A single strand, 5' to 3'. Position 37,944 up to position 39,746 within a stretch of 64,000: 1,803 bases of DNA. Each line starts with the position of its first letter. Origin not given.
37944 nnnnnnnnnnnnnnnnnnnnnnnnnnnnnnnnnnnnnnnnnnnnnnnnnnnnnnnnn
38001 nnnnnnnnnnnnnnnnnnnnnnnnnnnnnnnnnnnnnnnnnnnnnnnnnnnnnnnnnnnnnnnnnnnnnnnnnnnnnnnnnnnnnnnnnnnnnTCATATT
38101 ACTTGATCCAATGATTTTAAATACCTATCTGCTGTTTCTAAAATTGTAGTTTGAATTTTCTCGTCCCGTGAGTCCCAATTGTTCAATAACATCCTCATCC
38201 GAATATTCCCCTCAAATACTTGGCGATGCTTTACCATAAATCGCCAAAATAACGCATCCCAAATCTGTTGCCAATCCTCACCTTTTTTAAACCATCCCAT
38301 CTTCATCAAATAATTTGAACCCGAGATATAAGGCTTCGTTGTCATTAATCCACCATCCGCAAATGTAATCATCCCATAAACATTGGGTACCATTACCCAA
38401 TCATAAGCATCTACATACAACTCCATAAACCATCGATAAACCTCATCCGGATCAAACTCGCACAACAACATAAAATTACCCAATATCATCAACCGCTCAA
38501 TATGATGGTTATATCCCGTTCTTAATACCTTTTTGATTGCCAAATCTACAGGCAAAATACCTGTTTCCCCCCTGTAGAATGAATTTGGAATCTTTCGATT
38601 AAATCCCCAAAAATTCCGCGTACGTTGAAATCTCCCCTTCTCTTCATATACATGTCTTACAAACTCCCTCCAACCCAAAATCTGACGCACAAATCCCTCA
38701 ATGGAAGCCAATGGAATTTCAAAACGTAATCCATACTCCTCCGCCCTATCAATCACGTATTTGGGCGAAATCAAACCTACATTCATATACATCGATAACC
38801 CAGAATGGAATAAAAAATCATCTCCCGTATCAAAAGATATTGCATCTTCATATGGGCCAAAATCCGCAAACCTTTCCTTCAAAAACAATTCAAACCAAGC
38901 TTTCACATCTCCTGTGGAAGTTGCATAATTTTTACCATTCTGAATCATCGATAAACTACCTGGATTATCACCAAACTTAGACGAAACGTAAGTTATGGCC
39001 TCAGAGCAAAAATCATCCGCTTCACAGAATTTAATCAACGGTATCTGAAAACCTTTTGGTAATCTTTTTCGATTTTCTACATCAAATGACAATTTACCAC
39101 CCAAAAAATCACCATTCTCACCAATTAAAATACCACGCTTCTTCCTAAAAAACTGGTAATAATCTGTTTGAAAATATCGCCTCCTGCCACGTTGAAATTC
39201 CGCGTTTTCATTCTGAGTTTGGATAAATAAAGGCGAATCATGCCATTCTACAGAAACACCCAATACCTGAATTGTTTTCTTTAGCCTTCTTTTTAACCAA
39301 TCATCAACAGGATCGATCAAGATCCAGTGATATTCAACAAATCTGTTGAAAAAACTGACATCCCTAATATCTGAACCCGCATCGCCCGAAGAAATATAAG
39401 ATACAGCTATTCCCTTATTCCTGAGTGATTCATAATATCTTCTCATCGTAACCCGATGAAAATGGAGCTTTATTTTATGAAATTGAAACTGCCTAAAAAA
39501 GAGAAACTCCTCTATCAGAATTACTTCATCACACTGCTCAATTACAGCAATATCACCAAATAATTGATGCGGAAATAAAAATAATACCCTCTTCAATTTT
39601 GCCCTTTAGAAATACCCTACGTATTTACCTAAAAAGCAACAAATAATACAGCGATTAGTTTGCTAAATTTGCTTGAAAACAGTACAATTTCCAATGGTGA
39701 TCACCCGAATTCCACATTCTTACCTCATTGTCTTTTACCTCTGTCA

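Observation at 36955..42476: Same-strand tightly packed run: GT2 polyprenol-P glycosyltransferase, GT-C (ArnT/PMT-like) transferase, DPRP-type cryptochrome/photolyase, FAD-domain photolyase-like protein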

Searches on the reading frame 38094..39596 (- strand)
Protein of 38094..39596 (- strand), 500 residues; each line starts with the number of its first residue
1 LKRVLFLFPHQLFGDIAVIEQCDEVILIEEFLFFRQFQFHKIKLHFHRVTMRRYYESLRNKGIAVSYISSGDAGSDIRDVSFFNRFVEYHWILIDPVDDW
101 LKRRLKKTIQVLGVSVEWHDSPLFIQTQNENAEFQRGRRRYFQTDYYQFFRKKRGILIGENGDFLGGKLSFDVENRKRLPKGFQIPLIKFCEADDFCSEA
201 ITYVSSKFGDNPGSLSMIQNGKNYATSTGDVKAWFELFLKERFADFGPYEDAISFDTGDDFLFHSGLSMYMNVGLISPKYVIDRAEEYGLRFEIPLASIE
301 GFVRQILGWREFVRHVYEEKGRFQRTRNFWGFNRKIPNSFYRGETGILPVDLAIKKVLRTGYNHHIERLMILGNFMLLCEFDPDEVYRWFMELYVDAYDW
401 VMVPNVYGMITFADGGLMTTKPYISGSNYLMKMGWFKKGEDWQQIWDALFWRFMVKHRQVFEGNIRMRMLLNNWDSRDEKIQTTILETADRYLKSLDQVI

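Call 3: search_protein_families(library=pfam, proteins=[window:38094-39596:-])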
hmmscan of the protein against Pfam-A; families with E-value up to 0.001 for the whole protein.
window:38094-39596:- (500 aa): 2 families
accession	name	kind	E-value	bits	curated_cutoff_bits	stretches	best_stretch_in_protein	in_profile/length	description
PF04244.19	DPRP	-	1.4e-42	146.5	22.1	1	6-216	2-220/224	Deoxyribodipyrimidine photo-lyase-related protein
PF03441.19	FAD_binding_7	-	1.6e-06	28.1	27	1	306-397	4-104/203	FAD binding domain of DNA photolyase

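Call 4: search_protein_families(library=ncbifam, proteins=[window:38094-39596:-])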
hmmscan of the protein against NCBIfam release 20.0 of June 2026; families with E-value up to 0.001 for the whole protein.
window:38094-39596:- (500 aa): 1 family
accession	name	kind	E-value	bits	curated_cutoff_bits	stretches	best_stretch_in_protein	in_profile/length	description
NF007955.0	PRK10674.1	equivalog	0.00014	20.9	506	1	265-396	236-373/472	deoxyribodipyrimidine photo-lyase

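Call 9: search_solved_structures(query=window:38094-39596:-, max_evalue=0.01)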
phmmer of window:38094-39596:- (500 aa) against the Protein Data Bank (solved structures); distinct sequences matched with E-value up to 0.01: 9.
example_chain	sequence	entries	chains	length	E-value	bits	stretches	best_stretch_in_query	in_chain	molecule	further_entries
5kcm_A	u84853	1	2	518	1.2e-67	231.9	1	7-498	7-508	(6-4) photolyase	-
4dja_A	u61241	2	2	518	1.6e-67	231.5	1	7-498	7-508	Photolyase | Photolyase PhrB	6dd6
5lfa_A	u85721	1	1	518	5.6e-67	229.7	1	7-498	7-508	(6-4) photolyase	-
7ykn_A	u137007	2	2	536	6.2e-65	222.9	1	108-497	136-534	Cryptochrome/photolyase family protein | 6-4 photolyase (FeS-BCP, CryPro)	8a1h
9hnk_A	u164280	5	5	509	1.1e-64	222.1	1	22-475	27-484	Cryptochrome/photolyase family protein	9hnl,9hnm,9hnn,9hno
9q8f_A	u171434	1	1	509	7.5e-64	219.4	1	22-475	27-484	Cryptochrome/photolyase family protein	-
3zxs_A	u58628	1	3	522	1.8e-63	218.1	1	3-495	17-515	CRYPTOCHROME B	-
8ijy_A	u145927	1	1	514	5.6e-62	213.2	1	10-490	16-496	Deoxyribodipyrimidine photolyase-related protein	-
4u63_A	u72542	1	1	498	0.0044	18.8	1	255-398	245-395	DNA photolyase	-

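Call 24: search_solved_structures(query=window:38094-39596:-, max_evalue=1e-50, show_alignments=2)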
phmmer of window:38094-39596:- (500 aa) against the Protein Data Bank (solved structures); distinct sequences matched with E-value up to 1e-50: 8.
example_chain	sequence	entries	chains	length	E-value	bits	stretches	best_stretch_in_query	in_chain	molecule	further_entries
5kcm_A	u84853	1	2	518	1.2e-67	231.9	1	7-498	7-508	(6-4) photolyase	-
4dja_A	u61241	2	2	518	1.6e-67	231.5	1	7-498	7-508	Photolyase | Photolyase PhrB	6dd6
5lfa_A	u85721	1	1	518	5.6e-67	229.7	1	7-498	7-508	(6-4) photolyase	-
7ykn_A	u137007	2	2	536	6.2e-65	222.9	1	108-497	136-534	Cryptochrome/photolyase family protein | 6-4 photolyase (FeS-BCP, CryPro)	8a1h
9hnk_A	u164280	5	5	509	1.1e-64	222.1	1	22-475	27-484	Cryptochrome/photolyase family protein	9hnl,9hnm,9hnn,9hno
9q8f_A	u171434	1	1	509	7.5e-64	219.4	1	22-475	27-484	Cryptochrome/photolyase family protein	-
3zxs_A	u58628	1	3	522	1.8e-63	218.1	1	3-495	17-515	CRYPTOCHROME B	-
8ijy_A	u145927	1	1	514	5.6e-62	213.2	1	10-490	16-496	Deoxyribodipyrimidine photolyase-related protein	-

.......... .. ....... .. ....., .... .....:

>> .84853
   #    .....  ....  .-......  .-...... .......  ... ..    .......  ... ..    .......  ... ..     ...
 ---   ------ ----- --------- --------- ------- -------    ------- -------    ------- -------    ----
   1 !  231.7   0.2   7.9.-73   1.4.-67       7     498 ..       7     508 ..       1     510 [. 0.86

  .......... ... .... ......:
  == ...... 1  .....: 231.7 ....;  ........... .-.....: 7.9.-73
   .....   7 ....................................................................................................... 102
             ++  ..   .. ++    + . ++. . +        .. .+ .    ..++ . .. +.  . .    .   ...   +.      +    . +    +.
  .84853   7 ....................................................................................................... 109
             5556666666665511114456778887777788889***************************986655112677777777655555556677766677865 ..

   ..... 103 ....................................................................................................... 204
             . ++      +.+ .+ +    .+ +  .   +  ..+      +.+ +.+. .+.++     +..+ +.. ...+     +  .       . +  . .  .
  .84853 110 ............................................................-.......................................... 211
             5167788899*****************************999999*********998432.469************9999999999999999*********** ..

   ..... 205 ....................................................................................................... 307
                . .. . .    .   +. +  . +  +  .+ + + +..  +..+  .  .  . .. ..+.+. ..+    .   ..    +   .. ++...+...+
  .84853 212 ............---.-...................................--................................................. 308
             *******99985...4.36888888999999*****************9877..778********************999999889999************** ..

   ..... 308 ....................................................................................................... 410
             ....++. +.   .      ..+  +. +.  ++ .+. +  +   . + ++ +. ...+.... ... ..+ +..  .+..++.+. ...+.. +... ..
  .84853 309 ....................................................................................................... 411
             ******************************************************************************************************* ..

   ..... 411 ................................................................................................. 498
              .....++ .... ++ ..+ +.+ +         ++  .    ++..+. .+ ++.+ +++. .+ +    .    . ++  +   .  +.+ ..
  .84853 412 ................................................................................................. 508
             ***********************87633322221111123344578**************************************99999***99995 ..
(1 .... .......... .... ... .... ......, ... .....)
